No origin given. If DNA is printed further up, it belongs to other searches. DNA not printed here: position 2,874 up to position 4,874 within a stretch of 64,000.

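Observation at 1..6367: Three co-oriented genes: PLD/HKD-zinc-ribbon nuclease, a 566-aa unknown and a large Type IIG-like methyltransferase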

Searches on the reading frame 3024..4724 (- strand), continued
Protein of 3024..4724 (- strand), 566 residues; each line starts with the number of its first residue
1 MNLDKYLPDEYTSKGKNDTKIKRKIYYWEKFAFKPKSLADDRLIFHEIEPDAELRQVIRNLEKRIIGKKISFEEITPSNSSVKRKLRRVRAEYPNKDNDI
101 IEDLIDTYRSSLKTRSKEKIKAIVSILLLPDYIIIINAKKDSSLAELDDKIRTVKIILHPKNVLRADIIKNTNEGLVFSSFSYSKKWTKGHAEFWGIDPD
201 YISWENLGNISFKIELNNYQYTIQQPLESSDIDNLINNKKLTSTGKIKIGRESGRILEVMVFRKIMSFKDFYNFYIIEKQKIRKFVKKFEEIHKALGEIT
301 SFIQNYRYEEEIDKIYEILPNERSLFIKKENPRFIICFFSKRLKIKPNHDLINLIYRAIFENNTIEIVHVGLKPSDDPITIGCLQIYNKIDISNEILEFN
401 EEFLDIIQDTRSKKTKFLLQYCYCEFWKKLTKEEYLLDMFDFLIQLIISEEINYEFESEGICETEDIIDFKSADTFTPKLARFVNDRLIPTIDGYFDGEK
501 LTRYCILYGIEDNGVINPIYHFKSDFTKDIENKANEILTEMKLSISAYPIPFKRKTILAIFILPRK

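Call 31: search_solved_structures(query=A1, max_evalue=1)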
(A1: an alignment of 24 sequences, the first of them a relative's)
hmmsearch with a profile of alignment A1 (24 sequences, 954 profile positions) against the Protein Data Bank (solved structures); distinct sequences matched with E-value up to 1: 11.
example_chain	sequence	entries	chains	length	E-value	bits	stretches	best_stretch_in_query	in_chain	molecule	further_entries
2okc_A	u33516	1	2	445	2.2e-05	25.8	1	323-407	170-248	Type I restriction enzyme StySJI M protein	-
7vru_A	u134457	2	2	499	2.9e-05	25.4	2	439-533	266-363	Site-specific DNA-methyltransferase (adenine-specific)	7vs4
9ewz_C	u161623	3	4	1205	3.5e-05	25.2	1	320-381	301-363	Adenine-specific methyltransferase BrxX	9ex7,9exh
8zek_A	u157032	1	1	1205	3.8e-05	25.1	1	320-381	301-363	site-specific DNA-methyltransferase (adenine-specific)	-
7qw5_A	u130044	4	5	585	6.3e-05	24.3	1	403-540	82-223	Modification methylase BseCI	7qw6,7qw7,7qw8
8c45_A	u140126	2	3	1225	8.5e-05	23.9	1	320-388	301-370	site-specific DNA-methyltransferase (adenine-specific)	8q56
7bst_D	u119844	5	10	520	0.00066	21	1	306-358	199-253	Type I restriction enzyme EcoR124II M protein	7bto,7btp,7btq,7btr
5ybb_A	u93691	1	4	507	0.036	15.2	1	304-384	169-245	Type I restriction-modification system methyltransferase subunit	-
3ufb_A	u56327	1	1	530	0.23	12.5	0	267-356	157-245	Type I restriction-modification system methyltransferase subunit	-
8s9m_A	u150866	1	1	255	0.75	10.8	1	318-349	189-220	DNA cytosine-N4 methyltransferase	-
8s9n_A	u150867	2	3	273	0.77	10.8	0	318-349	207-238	DNA cytosine-N4 methyltransferase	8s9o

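Call 35: find_related_loci(query=A1, collection=genome_contigs, flank=8000)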
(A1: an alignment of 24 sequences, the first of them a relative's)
Query A1 (953 aa) in genome_contigs; peptide patterns used: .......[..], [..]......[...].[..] (x = any residue, [..] = any of these).
40 stretches matched a pattern; 24 encode a relative of the query (tblastn E <= 1e-3); 24 distinct loci.
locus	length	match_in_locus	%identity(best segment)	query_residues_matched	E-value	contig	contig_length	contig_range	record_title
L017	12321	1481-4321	51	4-953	0e+0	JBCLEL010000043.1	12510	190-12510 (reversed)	Chloroflexota bacterium isolate SLM_LV1_BS-A02 Node_43_length_12510_cov_78.095528, whole genome shotgun sequence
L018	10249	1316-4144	51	5-953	0e+0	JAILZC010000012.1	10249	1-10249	MAG: Candidatus Bipolaricaulota bacterium isolate HOT.Cluster.56 Contig12, whole genome shotgun sequence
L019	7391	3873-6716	49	4-953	0e+0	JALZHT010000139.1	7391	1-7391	MAG: Acidobacteriota bacterium isolate SON bin9 SC8834_NODE_492_length_7391_cov_1.943282, whole genome shotgun sequence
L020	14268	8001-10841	50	4-953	0e+0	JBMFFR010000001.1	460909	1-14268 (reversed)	MAG: Candidatus Brocadiia bacterium JP1 bin.217_1, whole genome shotgun sequence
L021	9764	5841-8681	49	4-953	0e+0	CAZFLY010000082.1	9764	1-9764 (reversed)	MAG TPA_asm: uncultured Pirellulales bacterium isolate binchicken_co211_181 genome assembly, contig: NODE_5019_length_97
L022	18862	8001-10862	47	4-953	0e+0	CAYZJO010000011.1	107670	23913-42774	MAG TPA_asm: uncultured Dehalococcoidaceae bacterium isolate binchicken_co235_250 genome assembly, contig: NODE_398_leng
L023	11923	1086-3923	48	4-953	0e+0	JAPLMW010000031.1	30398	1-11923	MAG: Phycisphaerae bacterium isolate LacPavin_0920_SED3_MAG_44_51 LacPavin_0920_SED3_scaffold_554862, whole genome shotg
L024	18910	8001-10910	47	5-953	0e+0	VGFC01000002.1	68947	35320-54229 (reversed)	MAG: Armatimonadetes bacterium isolate K_DeepCast_250m_m2_231 K_DeepCast_250m_m2_231_Ga0194125_10000449, whole genome sh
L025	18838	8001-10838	51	4-953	0e+0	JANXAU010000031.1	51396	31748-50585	MAG: Candidatus Bipolaricaulota bacterium isolate SKYB132 k141_277398, whole genome shotgun sequence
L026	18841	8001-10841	47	5-953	0e+0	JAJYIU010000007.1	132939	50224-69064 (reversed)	MAG: Acidobacteria bacterium isolate DBS2-1.bin132 NODE_199_length_132939_cov_3.787911, whole genome shotgun sequence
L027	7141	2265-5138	43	1-953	0e+0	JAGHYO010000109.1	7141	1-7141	MAG: Thermoflexus sp. isolate 629H.11 NODE_1744_length_7141_cov_6.920971, whole genome shotgun sequence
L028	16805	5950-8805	54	4-953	0e+0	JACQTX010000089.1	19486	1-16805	MAG: Chloroflexi bacterium isolate NC_groundwater_1422_Ag_S-0.65um_57_27 S_p65_S5_coassembly_k141_1711698, whole genome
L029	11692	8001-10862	44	4-953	0e+0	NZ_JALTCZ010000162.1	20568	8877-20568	MAG: Thermococcus sp. isolate S013_metabat2_scaf2bin.060 S013_NODE_460_length_20568_cov_5.085955, whole genome shotgun s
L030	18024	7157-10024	49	2-953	0e+0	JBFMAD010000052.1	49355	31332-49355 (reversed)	MAG: Planctomycetota bacterium isolate MAG129 MAG129_52, whole genome shotgun sequence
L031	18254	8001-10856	51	2-953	0e+0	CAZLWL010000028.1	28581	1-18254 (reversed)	MAG TPA_asm: uncultured Pirellulales bacterium isolate SRP068000_co1_351 genome assembly, contig: NODE_1893_length_28581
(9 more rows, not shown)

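Call 43: search_protein_families(library=pfam, alignment_id=A3, max_evalue=1)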
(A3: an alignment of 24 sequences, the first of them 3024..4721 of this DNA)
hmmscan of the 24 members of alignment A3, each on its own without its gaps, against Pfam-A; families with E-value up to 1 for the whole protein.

A. member 1, window:3024-4721:- (565 aa): 2 families
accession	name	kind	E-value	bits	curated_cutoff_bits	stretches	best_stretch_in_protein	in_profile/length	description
PF04326.19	SLFN_AlbA_2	-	0.021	15.8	25.3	1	505-561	35-90/118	Schlafen, AlbA_2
PF11458.13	Mistic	-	1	9.9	26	1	383-411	20-48/74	Membrane-integrating protein Mistic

B. families by the number of members that match (of 24 scanned): 17 families
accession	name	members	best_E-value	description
PF04326.19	SLFN_AlbA_2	13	0.00012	Schlafen, AlbA_2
PF17324.7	BLI1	2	0.004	BLOC-1 interactor 1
PF12174.13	RST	2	0.045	RCD1-SRO-TAF4 (RST) plant domain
PF02268.21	TFIIA_gamma_N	1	0.021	Transcription initiation factor IIA, gamma subunit, helical domain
PF12923.12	RRP7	1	0.022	Ribosomal RNA-processing protein 7 (RRP7) C-terminal domain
PF03938.19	OmpH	1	0.027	Outer membrane protein (OmpH-like)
PF11506.14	DUF3217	1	0.044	Protein of unknown function (DUF3217)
PF14077.11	WD40_alt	1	0.046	Alternative WD40 repeat motif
PF08439.15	Peptidase_M3_N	1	0.049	Oligopeptidase F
PF12977.12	DUF3861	1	0.075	Domain of Unknown Function with PDB structure (DUF3861)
PF12372.14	Htt_N-HEAT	1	0.13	Huntingtin, N-terminal HEAT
PF06540.16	GMAP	1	0.15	Galanin message associated peptide (GMAP)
PF06923.16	GutM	1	0.15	Glucitol operon activator protein (GutM)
PF16854.11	VPS53_C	1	0.15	Vacuolar protein sorting-associated protein 53 C-terminus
PF17073.10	SafA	1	0.16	Two-component-system connector protein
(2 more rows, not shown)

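Call 44: search_solved_structures(query=A3, max_evalue=10)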
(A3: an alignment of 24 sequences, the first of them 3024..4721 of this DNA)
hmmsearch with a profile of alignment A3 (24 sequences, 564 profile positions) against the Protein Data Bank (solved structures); distinct sequences matched with E-value up to 10: 0.

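Call 47: find_related_loci(query=A3, collection=metagenome_contigs, flank=8000)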
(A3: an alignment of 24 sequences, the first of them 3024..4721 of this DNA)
Query A3 (565 aa) in metagenome_contigs; peptide patterns used: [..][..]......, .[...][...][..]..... (x = any residue, [..] = any of these).
143 stretches matched a pattern; 22 encode a relative of the query (tblastn E <= 1e-3); 22 distinct loci.
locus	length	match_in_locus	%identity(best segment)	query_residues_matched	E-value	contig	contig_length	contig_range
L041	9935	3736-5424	79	1-563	0e+0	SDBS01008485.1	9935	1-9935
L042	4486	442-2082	48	21-563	0e+0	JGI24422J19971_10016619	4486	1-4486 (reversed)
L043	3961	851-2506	47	13-565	2e-167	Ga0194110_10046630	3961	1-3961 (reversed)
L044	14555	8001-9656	46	16-564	2e-161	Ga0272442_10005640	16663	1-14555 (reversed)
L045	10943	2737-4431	44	4-564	1e-158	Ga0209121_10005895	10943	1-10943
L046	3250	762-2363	46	21-550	1e-161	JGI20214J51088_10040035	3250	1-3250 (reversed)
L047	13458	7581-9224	44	20-564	5e-153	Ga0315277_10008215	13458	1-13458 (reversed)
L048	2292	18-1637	45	21-556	4e-164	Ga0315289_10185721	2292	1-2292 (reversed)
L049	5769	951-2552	44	21-550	2e-153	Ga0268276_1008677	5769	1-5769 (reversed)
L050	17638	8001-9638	43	23-564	2e-150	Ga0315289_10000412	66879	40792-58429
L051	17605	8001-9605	42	21-550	2e-141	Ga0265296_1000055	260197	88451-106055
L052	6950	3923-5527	42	21-550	2e-140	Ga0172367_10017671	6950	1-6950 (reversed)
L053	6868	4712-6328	42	19-551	6e-140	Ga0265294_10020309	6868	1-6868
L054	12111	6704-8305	41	21-550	1e-137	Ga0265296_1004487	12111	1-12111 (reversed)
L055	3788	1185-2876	42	6-563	6e-141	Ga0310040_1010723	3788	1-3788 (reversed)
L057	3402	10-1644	42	23-565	7e-140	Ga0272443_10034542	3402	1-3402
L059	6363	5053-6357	46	13-447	5e-126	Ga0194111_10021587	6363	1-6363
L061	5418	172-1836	40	21-562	3e-125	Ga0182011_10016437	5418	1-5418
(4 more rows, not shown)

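Call 50: search_protein_families(library=pfam, proteins=[L044:823-7509:-, L047:539-3319:-, L047:3342-7061:-, L047:9427-11415:+, L061:2181-3977:+, L061:4067-5278:+, L049:2743-4407:+, L044:11162-12568:-, L044:12760-14553:+, L059:3133-4362:+], max_evalue=0.001)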
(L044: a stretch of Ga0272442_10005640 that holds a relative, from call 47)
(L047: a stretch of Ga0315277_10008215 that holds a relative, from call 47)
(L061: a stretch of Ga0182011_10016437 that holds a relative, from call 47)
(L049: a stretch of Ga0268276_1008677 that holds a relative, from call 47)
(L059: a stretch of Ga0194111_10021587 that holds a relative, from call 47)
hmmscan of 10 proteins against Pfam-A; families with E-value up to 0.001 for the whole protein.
L044:823-7509:- (2228 aa): 10 families
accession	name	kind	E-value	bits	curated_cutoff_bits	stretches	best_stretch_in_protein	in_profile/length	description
PF02514.21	CobN-Mg_chel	-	5.7e-303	1008.4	24.5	2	503-1120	2-612/1090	CobN/Magnesium Chelatase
PF13620.12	CarboxypepD_reg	-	1.6e-25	89.7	32.3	0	1471-1529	1-54/82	Carboxypeptidase regulatory-like domain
PF17210.9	SdrD_B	-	1.8e-25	89.7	29.7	1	1170-1202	37-69/112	SdrD B-like domain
PF18911.6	PKD_4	-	2.6e-16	59.9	27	1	301-379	1-80/85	PKD domain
PF17802.7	SpaA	-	2e-14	53.9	23.1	0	1164-1196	27-57/91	Prealbumin-like fold domain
PF23193.1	NOMO_3rd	-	1.2e-12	48.3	27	0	52-82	54-84/120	NOMO third transthyretin-like domain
PF00801.26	PKD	-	1.1e-11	45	23.5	1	319-379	12-77/80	PKD domain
PF13715.12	CarbopepD_reg_2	-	3.5e-09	37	32.2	0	1174-1195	27-48/88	CarboxypepD_reg-like domain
PF09430.16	EMC7_beta-sandw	-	1.4e-05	25.7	26.6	0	60-85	23-48/122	ER membrane protein complex subunit 7, beta-sandwich domain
PF14686.12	fn3_3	-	0.00071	19.7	24.4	0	1176-1212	30-64/75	Polysaccharide lyase family 4, domain II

L047:539-3319:- (926 aa): 5 families
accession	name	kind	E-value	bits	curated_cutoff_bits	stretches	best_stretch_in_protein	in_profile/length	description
PF06634.17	DUF1156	-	1.2e-14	54.7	24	1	13-65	1-53/73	Protein of unknown function (DUF1156)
PF01170.24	UPF0020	-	1.1e-05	25.6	22.3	0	472-519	98-145/197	RMKL-like, methyltransferase domain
PF08241.18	Methyltransf_11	-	0.00027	21.9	21.2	0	477-500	40-65/95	Methyltransferase domain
PF02086.21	MethyltransfD12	-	0.00075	19.7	22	1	112-172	17-78/253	D12 class N6 adenine-specific DNA methyltransferase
PF01555.25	N6_N4_Mtase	-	0.00087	19.7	26.7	1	497-638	2-104/221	DNA methylase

L047:3342-7061:- (1239 aa): 1 family
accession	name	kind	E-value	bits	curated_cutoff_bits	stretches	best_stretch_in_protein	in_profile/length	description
PF04465.17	DUF499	-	2.8e-42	145.1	23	2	126-483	19-347/1024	Protein of unknown function (DUF499)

L047:9427-11415:+ (662 aa): 0 families

L061:2181-3977:+ (598 aa): 1 family
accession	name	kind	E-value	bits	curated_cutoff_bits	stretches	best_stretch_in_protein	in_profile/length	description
PF13289.12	SIR2_2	-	1.4e-09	38.6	24.5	1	133-233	2-103/141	SIR2-like domain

L061:4067-5278:+ (403 aa): 1 family
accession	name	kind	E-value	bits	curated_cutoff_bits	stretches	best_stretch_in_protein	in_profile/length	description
PF01969.22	Ni_insertion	-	1.6e-121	406.4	22.1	1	4-389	1-374/375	Nickel insertion protein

L049:2743-4407:+ (554 aa): 1 family
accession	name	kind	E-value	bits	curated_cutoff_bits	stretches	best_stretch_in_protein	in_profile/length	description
PF14280.11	DUF4365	-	3.5e-05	24.3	24.3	1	45-143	30-128/139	Domain of unknown function (DUF4365)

L044:11162-12568:- (468 aa): 2 families
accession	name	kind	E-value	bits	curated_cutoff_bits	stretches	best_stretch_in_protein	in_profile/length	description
PF02913.24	FAD-oxidase_C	-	4.7e-59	200.5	21.2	1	223-466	1-248/248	FAD linked oxidases, C-terminal domain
PF01565.28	FAD_binding_4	-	3.3e-47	160.1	26.4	1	48-187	1-139/139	FAD binding domain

L044:12760-14553:+ (598 aa): 2 families
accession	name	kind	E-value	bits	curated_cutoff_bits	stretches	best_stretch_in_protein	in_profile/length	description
PF17884.7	DUF5591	-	2e-59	200.2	26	1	402-555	1-150/150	Domain of unknown function (DUF5591)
PF01702.25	TGT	-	9e-18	64.9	26.3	1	213-358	198-353/357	Queuine tRNA-ribosyltransferase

L059:3133-4362:+ (409 aa): 1 family
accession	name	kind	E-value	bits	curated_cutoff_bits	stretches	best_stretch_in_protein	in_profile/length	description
PF00368.23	HMG-CoA_red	-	6.2e-137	456.9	27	1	38-408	1-368/368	Hydroxymethylglutaryl-coenzyme A reductase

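Call 51: predict_structure(alignment_id=A1)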
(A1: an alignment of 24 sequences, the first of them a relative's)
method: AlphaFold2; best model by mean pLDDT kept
length: 953 residues; sequences in the alignment: 24
mean_pLDDT: 84.1   pTM: 0.81
mean pLDDT of the five models: 84.1, 83.2, 82.8, 82.2, 79.4
residues with pLDDT >= 90: 477; 70-90: 309; 50-70: 127; < 50: 40
segments of 3 or more residues with pLDDT < 50: 179-183, 185-188, 370-372, 410-423, 452-458, 896-900
pLDDT, mean of each block of 10 residues (from residue 1): 80 92 78 76 92 93 91 90 93 89 94 92 93 92 88 89 77 53 50 70 80 84 84 89 70 73 88 87 64 68 70 93 89 74 92 89 77 60 76 73 56 39 59 71 84 48 61 66 82 91 83 88 93 72 92 94 87 90 95 94 90 93 96 94 93 91 92 92 94 94 94 94 95 93 89 93 96 89 97 96 96 98 88 74 93 97 97 94 88 57 78 98 95 96 87 53
secondary structure, 60 per line:
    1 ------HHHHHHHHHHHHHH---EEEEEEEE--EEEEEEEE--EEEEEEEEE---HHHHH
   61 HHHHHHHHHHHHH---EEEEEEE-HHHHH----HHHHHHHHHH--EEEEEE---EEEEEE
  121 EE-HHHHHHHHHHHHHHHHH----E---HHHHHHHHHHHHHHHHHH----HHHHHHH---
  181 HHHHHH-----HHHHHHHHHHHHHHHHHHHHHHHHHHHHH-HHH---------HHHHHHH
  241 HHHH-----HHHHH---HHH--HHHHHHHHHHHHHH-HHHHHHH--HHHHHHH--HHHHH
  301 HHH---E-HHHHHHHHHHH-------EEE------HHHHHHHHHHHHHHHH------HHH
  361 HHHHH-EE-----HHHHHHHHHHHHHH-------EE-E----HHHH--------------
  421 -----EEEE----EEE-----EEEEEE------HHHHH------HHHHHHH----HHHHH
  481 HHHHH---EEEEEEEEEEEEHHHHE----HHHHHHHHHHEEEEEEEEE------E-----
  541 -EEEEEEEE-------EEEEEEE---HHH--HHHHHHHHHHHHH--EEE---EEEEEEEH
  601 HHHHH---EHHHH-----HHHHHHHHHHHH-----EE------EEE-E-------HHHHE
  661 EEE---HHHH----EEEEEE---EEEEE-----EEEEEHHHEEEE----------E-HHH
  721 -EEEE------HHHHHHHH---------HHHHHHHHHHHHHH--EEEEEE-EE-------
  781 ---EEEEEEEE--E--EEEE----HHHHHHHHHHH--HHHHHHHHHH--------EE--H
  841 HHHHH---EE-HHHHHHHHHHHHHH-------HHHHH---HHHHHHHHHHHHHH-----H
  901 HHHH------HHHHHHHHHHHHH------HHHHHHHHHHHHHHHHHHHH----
elements in order (helices of 4 or more, strands of 3 or more residues): H7-20 E24-31 E34-41 E44-52 H56-73 E77-83 H85-89 H94-103 E106-111 E115-122 H124-140 H149-166 H171-177 H181-186 H192-220 H234-244 H250-254 H263-276 H278-284 H287-293 H296-303 H309-319 E327-329 H336-351 H358-365 H374-387 H403-406 E426-429 E434-436 E442-447 H454-458 H465-471 H476-485 E489-500 H501-504 H510-519 E520-528 E542-549 E557-563 H572-584 E587-589 E593-599 H600-605 H610-613 H619-630 E644-646 H656-659 E660-663 H667-670 E675-680 E684-688 E694-698 E702-705 E722-725 H732-739 H749-762 E765-770 E784-791 E797-800 H805-815 H818-827 H840-845 H852-865 H873-877 H881-894 H900-904 H911-923 H930-949

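Call 53: predict_structure(alignment_id=A3)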
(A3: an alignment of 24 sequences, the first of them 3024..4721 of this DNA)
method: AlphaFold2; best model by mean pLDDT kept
length: 565 residues; sequences in the alignment: 24
mean_pLDDT: 79.5   pTM: 0.50
mean pLDDT of the five models: 79.5, 79.5, 76.2, 76.0, 73.9
residues with pLDDT >= 90: 128; 70-90: 346; 50-70: 47; < 50: 44
segments of 3 or more residues with pLDDT < 50: 1-20, 142-150, 298-302, 456-464
pLDDT, mean of each block of 10 residues (from residue 1): 29 32 82 81 79 72 77 86 90 89 88 57 87 83 43 58 86 84 79 82 76 87 82 82 82 88 81 71 83 64 75 86 82 83 90 91 83 80 86 83 80 83 90 91 91 54 67 89 93 85 89 81 89 90 91 88 77
secondary structure, 60 per line:
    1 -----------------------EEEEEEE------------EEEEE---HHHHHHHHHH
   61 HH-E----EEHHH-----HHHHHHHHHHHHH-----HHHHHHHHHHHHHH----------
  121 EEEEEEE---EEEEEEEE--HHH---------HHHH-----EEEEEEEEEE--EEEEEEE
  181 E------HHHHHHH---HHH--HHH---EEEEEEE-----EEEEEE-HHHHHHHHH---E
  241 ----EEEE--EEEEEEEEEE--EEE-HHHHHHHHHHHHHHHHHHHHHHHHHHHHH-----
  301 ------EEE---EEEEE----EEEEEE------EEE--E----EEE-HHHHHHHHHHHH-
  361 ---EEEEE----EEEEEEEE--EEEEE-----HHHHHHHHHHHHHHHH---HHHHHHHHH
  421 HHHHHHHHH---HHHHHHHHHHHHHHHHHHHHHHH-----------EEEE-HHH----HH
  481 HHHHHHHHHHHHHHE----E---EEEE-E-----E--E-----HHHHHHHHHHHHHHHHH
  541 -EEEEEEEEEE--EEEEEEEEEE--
elements in order: E24-30 E43-47 H51-62 H79-91 H97-110 E121-127 E131-138 H153-156 E162-171 E174-181 H188-194 E209-215 E221-226 H228-236 E245-248 E251-260 E263-265 H267-295 E307-309 E313-317 E322-327 E334-336 E344-346 H348-359 E364-368 E373-380 E383-387 H393-408 H412-429 H433-455 E467-470 H479-494 E504-507 H524-540 E542-551 E554-563
